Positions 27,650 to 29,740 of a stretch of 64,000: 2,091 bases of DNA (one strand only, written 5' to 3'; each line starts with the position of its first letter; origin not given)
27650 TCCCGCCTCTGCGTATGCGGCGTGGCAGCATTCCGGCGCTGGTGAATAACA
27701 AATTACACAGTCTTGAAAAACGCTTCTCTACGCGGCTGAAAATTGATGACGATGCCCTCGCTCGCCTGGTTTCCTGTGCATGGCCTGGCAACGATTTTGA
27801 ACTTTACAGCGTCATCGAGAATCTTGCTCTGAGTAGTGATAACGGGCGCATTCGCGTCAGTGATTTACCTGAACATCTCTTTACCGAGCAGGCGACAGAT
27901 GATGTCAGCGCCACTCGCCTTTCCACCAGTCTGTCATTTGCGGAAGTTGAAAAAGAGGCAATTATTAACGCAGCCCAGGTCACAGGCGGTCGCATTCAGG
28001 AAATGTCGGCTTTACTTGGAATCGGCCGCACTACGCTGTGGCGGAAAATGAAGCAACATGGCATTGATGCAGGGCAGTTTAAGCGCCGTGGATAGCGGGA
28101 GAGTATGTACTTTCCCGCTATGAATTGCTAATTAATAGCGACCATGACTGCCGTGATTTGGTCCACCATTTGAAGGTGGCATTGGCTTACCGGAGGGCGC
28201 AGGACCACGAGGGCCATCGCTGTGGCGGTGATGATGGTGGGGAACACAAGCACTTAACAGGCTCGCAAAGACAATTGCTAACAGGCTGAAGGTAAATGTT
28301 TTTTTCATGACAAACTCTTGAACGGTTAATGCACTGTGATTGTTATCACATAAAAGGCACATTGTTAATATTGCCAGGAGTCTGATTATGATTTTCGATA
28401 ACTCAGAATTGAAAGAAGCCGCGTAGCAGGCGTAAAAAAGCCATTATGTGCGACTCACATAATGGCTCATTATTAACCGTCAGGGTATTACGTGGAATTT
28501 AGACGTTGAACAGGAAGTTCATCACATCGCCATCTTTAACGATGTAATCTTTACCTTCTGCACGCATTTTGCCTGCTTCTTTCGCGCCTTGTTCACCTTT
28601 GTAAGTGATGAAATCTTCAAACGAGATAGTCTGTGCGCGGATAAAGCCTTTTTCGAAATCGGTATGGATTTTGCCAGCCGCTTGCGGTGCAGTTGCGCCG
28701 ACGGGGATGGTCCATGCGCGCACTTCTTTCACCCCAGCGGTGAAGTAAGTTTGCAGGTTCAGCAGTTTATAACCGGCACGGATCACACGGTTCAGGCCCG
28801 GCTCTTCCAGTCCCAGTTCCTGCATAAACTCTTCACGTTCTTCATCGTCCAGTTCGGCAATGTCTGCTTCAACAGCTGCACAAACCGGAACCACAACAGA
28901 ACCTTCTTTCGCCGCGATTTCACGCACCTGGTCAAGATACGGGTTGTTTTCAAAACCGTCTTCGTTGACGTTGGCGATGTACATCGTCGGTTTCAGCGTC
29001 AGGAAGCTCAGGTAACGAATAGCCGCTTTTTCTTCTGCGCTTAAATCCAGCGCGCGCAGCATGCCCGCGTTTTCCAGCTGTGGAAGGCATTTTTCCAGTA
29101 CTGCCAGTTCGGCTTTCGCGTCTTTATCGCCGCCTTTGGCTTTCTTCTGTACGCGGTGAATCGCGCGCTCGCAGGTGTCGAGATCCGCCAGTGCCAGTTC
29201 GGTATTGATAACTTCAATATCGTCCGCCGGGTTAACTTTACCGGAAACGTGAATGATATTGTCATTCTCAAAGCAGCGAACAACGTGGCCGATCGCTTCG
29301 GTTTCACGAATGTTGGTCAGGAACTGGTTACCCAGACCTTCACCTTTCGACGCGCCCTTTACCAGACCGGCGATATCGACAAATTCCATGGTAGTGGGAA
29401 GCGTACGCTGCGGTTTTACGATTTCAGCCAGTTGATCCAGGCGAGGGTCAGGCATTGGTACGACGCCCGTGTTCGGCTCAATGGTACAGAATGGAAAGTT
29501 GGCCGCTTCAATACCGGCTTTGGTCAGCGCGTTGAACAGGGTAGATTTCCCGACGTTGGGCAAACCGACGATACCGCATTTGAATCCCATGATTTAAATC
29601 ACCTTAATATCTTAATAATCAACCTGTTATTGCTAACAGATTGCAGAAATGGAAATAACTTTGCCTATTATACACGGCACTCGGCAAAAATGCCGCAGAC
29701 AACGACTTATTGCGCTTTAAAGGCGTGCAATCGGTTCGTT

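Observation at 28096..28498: ycgV autotransporter absent; small His-rich putative lipoprotein in its place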

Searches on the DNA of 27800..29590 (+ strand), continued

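Call 49: get_annotated_region(hit=H35, flank=300)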
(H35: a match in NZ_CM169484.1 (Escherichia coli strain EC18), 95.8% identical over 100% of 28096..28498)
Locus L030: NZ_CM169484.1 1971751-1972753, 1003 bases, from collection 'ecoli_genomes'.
description: Escherichia coli strain EC18 isolate PF_EC18 chromosome, whole genome shotgun sequence
organism: Escherichia coli strain EC18 (NCBI taxid 562)
replicon: chromosome; assembly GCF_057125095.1
host: Homo sapiens; source: Human gut; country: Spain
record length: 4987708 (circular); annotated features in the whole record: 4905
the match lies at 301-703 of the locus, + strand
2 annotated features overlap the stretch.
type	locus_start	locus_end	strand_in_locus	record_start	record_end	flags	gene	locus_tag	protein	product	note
CDS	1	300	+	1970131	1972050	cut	dhaR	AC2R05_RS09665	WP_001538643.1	dihydroxyacetone kinase operon transcriptional regulator DhaR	-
CDS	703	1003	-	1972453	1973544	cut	ychF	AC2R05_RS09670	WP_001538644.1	redox-regulated ATPase YchF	-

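Call 50: get_annotated_region(hit=H66, flank=300)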
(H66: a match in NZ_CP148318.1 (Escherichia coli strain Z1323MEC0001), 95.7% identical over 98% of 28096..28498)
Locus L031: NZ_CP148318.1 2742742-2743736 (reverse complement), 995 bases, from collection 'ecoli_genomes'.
description: Escherichia coli strain Z1323MEC0001 chromosome, complete genome
organism: Escherichia coli strain Z1323MEC0001 (NCBI taxid 562)
replicon: chromosome; assembly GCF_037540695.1
host: Mammal; source: -; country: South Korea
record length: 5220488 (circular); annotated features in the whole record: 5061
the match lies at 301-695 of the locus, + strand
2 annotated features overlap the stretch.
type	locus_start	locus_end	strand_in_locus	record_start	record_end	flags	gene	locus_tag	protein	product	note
CDS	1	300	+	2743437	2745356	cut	dhaR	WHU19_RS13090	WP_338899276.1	dihydroxyacetone kinase operon transcriptional regulator DhaR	-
CDS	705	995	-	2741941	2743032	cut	ychF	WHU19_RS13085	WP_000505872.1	redox-regulated ATPase YchF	-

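Call 51: get_annotated_region(hit=H82, flank=300)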
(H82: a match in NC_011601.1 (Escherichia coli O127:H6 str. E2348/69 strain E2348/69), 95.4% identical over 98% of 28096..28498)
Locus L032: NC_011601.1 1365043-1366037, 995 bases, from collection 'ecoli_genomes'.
description: Escherichia coli O127:H6 str. E2348/69, complete sequence
organism: Escherichia coli O127:H6 str. E2348/69 strain E2348/69 (NCBI taxid 574521)
replicon: chromosome; assembly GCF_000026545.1
host: -; source: -; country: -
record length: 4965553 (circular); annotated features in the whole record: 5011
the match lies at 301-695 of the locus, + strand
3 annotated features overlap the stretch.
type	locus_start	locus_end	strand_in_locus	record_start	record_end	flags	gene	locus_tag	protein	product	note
CDS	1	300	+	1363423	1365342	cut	dhaR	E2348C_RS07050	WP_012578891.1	dihydroxyacetone kinase operon transcriptional regulator DhaR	-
CDS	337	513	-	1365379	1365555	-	-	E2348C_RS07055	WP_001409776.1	hypothetical protein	-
CDS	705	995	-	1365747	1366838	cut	ychF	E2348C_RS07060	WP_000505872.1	redox-regulated ATPase YchF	-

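Call 52: get_annotated_region(hit=H32, flank=300)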
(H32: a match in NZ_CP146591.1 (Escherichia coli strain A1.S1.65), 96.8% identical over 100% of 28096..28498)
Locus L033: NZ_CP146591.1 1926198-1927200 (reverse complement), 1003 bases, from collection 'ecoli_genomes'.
description: Escherichia coli strain A1.S1.65 chromosome, complete genome
organism: Escherichia coli strain A1.S1.65 (NCBI taxid 562)
replicon: chromosome; assembly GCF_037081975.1
host: Homo sapiens; source: urine; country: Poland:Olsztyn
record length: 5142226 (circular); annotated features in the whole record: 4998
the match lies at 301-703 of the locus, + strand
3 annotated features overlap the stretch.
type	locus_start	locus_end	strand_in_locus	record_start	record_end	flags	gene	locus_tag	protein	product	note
CDS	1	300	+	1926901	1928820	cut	dhaR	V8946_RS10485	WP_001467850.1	dihydroxyacetone kinase operon transcriptional regulator DhaR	-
CDS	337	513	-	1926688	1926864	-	-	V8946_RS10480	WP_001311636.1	hypothetical protein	-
CDS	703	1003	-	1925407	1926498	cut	ychF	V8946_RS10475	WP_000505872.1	redox-regulated ATPase YchF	-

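Call 63: search_dna_similar(query=window:28499-29590:+, collection=ecoli_genomes, mode=near, max_rows=12, rows=spread)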
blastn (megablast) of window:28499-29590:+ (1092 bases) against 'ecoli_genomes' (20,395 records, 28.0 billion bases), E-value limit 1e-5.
Records with a match: 5424; places in all: 5430; records where one place covers at least 80% of the query: 5423.
Genomes with a match: 5422 of 5426; with a place that covers at least 80% of the query: 5421. Places per genome that has any: lowest 1, median 1, highest 3. On chromosomes: 5417 places; on plasmids: 13.
Best place of each record, by identity: >=99% 2; 95-99% 162; 90-95% 5260.
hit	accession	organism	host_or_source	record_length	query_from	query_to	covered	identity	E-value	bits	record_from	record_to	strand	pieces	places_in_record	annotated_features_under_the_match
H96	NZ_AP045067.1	Escherichia coli strain JNE23-011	Homo sapiens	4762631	1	1092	100%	100.0%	0e+0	2017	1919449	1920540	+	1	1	ychF: redox-regulated ATPase YchF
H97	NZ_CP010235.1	Escherichia coli strain S40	not applicable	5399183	1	1092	100%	94.8%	0e+0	1701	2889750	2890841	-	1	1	ychF: redox-regulated ATPase YchF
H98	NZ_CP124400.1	Escherichia coli strain AVS0528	wastewater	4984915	1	1092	100%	94.7%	0e+0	1696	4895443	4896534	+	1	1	ychF: redox-regulated ATPase YchF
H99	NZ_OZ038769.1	Escherichia coli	-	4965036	1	1092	100%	94.7%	0e+0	1696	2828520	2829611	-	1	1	ychF: redox-regulated ATPase YchF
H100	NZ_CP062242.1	Escherichia coli strain AML001_par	not applicable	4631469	1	1092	100%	94.6%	0e+0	1690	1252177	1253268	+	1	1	ychF: redox-regulated ATPase YchF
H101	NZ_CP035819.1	Escherichia coli strain WS3294A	Homo sapiens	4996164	1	1092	100%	94.6%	0e+0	1690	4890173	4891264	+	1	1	ychF: redox-regulated ATPase YchF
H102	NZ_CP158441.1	Escherichia coli strain S115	Homo sapiens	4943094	1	1092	100%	94.6%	0e+0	1690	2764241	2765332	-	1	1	ychF: redox-regulated ATPase YchF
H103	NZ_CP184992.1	Escherichia coli strain CUPS SST 5/1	Slaughterhouse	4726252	1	1092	100%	94.6%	0e+0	1690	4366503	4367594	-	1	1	ychF: redox-regulated ATPase YchF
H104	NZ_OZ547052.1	Escherichia coli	Homo sapiens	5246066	1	1092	100%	94.6%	0e+0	1690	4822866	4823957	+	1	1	ychF: redox-regulated ATPase YchF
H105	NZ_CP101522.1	Escherichia coli O157:H7 strain MD2019EC2705C4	lettuce from ready salad pack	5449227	1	1092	100%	94.5%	0e+0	1685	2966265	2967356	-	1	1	ychF: redox-regulated ATPase YchF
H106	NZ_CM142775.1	Escherichia coli strain GPEC1366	chicken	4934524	1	1092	100%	94.5%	0e+0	1685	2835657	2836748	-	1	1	ychF: redox-regulated ATPase YchF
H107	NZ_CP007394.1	Escherichia coli strain ST2747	-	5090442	1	327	30%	92.7%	2e-129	472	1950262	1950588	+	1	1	DUF933 domain-containing protein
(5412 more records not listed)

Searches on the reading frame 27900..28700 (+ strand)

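Call 40: find_encoding_contigs(protein=L003:6001-7092:-, flank=6000, max_places=10)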
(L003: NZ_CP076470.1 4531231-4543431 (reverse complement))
Protein L003:6001-7092:- (363 aa): 507 contigs read that carry it; 10 places shown.
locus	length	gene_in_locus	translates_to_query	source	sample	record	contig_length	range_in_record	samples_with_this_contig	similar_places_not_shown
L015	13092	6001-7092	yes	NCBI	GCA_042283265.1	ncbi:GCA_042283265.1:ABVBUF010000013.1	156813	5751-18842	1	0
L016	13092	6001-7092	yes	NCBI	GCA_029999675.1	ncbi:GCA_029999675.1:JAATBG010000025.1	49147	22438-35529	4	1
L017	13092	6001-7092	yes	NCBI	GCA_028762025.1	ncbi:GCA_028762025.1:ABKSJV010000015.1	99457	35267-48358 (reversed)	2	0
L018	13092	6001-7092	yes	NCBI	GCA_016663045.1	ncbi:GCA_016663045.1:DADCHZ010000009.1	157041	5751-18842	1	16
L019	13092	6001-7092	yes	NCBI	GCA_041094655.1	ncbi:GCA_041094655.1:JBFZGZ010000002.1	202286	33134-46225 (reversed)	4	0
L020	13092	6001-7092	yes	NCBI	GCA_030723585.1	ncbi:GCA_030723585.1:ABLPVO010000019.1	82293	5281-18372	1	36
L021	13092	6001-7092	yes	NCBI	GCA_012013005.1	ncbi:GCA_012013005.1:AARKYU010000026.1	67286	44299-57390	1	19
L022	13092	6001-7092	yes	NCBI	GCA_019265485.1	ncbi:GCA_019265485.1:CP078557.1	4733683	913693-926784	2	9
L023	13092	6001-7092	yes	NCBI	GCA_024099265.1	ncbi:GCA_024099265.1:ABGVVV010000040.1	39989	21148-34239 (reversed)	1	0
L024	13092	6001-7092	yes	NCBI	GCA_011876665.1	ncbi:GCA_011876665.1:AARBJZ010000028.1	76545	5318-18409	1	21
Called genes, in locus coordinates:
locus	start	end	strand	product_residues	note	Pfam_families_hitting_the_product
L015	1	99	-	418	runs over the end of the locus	PF05201:GlutR_N, PF01488:Shikimate_DH, PF00745:GlutR_dimer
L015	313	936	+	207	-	PF03550:LolB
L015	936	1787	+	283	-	PF00288:GHMP_kinases_N, PF08544:GHMP_kinases_C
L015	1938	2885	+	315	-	PF13793:Pribosyltran_N, PF00156:Pribosyltran, PF14572:Pribosyl_synth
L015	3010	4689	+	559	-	PF00916:Sulfate_transp, PF01740:STAS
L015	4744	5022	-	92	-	PF10762:DUF2583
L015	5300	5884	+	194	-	PF01195:Pept_tRNA_hydro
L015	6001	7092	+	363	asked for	PF01926:MMR_HSR1, PF02421:FeoB_N, PF06071:YchF-GTPase_C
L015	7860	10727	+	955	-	PF03212:Pertactin, PF03797:Autotransporter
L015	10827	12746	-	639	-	PF08448:PAS_4 (faint), PF01590:GAF (weak), PF00989:PAS, PF00158:Sigma54_activat, PF14532:Sigma54_activ_2, PF25601:AAA_lid_14, PF02954:HTH_8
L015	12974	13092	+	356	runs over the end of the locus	PF02733:Dak1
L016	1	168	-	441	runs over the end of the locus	PF05201:GlutR_N, PF01488:Shikimate_DH, PF00745:GlutR_dimer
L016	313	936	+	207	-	PF03550:LolB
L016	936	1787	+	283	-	PF00288:GHMP_kinases_N, PF08544:GHMP_kinases_C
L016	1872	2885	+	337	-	PF13793:Pribosyltran_N, PF00156:Pribosyltran, PF14572:Pribosyl_synth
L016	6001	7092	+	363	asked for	PF01926:MMR_HSR1, PF02421:FeoB_N, PF06071:YchF-GTPase_C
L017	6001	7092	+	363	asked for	PF01926:MMR_HSR1, PF02421:FeoB_N, PF06071:YchF-GTPase_C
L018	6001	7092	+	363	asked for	PF01926:MMR_HSR1, PF02421:FeoB_N, PF06071:YchF-GTPase_C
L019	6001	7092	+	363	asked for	PF01926:MMR_HSR1, PF02421:FeoB_N, PF06071:YchF-GTPase_C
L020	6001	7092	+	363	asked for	PF01926:MMR_HSR1, PF02421:FeoB_N, PF06071:YchF-GTPase_C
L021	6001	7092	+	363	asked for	PF01926:MMR_HSR1, PF02421:FeoB_N, PF06071:YchF-GTPase_C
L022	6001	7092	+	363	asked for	PF01926:MMR_HSR1, PF02421:FeoB_N, PF06071:YchF-GTPase_C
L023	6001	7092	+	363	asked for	PF01926:MMR_HSR1, PF02421:FeoB_N, PF06071:YchF-GTPase_C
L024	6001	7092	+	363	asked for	PF01926:MMR_HSR1, PF02421:FeoB_N, PF06071:YchF-GTPase_C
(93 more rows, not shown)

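Call 43: find_homologous_proteins(query=L003:2365-5232:-, max_evalue=1e-50)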
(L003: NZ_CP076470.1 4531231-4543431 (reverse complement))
Query L003:2365-5232:- (955 aa): 81 proteins with E <= 1e-50 among 8000 candidates.
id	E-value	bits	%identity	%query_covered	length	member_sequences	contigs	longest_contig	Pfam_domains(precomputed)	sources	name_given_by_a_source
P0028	0.0e+0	2057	98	100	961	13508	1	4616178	PF03212.21,PF03797.26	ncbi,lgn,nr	ncbi:autotransporter outer membrane beta-barrel domain-containing protein [Escherichia coli]|nr:auto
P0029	0.0e+0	1923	85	100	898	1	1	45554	PF03212.21,PF03797.26,PF18883.7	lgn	-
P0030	0.0e+0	1916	92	100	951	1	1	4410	PF03212.21,PF03797.26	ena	-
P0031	0.0e+0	1895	99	82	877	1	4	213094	PF03212.21,PF03797.26,PF18883.7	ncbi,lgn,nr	ncbi:pertactin family autotransporter [Escherichia coli]|nr:pertactin family autotransporter [Escher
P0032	0.0e+0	1886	64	100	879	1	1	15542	PF03212.21,PF03797.26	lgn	-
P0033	0.0e+0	1844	100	89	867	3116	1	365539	PF03212.21,PF03797.26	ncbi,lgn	-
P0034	0.0e+0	1841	85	96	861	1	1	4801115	PF03212.21,PF03797.26,PF18883.7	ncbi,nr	ncbi:autotransporter outer membrane beta-barrel domain-containing protein [Escherichia coli]|nr:auto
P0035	0.0e+0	1770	64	100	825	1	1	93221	PF03212.21,PF03797.26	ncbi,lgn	ncbi:autotransporter outer membrane beta-barrel domain-containing protein [Escherichia coli]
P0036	0.0e+0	1741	83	100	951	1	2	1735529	PF03212.21,PF03797.26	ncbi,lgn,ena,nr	ncbi:TPA: autotransporter outer membrane beta-barrel domain-containing protein [Citrobacter farmeri]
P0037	0.0e+0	1739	83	100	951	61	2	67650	PF03212.21,PF03797.26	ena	-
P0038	0.0e+0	1725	82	100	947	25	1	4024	PF03212.21,PF03797.26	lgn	-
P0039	0.0e+0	1696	81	100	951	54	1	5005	PF03212.21,PF03797.26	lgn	-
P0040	0.0e+0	1606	83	92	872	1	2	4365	PF03212.21,PF03797.26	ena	-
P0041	0.0e+0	1575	100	75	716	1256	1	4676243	PF03212.21,PF03797.26,PF18883.7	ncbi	-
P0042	0.0e+0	1355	68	97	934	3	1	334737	PF03212.21,PF03797.26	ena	-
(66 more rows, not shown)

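Call 44: find_encoding_contigs(protein=P0036, flank=6000, max_places=2)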
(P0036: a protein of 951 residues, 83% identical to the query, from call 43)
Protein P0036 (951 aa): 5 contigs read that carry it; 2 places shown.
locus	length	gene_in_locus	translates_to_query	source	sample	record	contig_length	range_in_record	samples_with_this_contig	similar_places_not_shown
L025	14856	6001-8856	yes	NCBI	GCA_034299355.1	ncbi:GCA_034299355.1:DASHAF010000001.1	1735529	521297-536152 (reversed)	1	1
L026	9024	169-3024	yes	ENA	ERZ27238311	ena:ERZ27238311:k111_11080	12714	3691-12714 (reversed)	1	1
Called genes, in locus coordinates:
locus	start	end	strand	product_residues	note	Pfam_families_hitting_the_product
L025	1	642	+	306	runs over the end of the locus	PF00892:EamA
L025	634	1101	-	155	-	PF03852:Vsr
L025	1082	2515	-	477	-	PF18284:DNA_meth_N, PF00145:DNA_methylase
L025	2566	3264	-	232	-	PF01966:HD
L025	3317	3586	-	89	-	PF28000:DrpB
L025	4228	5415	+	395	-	PF00267:Porin_1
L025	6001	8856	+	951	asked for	PF03212:Pertactin, PF03797:Autotransporter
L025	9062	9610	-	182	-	PF06776:IalB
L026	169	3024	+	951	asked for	PF03212:Pertactin, PF03797:Autotransporter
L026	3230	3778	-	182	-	PF06776:IalB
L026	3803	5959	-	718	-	PF18883:AC_1, PF03212:Pertactin, PF03797:Autotransporter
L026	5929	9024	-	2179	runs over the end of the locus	PF13018:ESPR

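Call 45: find_encoding_contigs(protein=P0037, flank=6000, max_places=2)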
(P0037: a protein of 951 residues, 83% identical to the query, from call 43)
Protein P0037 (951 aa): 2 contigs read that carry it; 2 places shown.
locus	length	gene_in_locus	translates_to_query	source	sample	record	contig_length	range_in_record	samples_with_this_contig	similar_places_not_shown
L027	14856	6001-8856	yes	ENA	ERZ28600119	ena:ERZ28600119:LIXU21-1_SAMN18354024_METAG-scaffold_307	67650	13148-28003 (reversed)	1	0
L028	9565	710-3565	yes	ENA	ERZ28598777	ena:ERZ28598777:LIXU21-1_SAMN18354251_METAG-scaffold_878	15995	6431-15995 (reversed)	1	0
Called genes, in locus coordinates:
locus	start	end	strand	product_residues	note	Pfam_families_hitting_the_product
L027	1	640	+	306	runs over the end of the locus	PF00892:EamA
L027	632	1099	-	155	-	PF03852:Vsr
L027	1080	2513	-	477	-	PF18284:DNA_meth_N, PF00145:DNA_methylase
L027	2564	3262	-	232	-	PF01966:HD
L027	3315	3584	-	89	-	PF28000:DrpB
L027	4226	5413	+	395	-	PF00267:Porin_1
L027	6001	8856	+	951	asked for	PF03212:Pertactin, PF03797:Autotransporter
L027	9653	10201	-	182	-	PF06776:IalB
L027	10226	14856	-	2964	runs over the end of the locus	PF13018:ESPR, PF12951:PATR (faint), PF18883:AC_1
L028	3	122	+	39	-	?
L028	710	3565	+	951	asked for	PF03212:Pertactin, PF03797:Autotransporter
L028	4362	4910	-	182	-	PF06776:IalB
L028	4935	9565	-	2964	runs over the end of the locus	PF13018:ESPR, PF12951:PATR (faint), PF18883:AC_1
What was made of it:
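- The closest non-coli ycgV lies at another locus (calls 44, 45).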
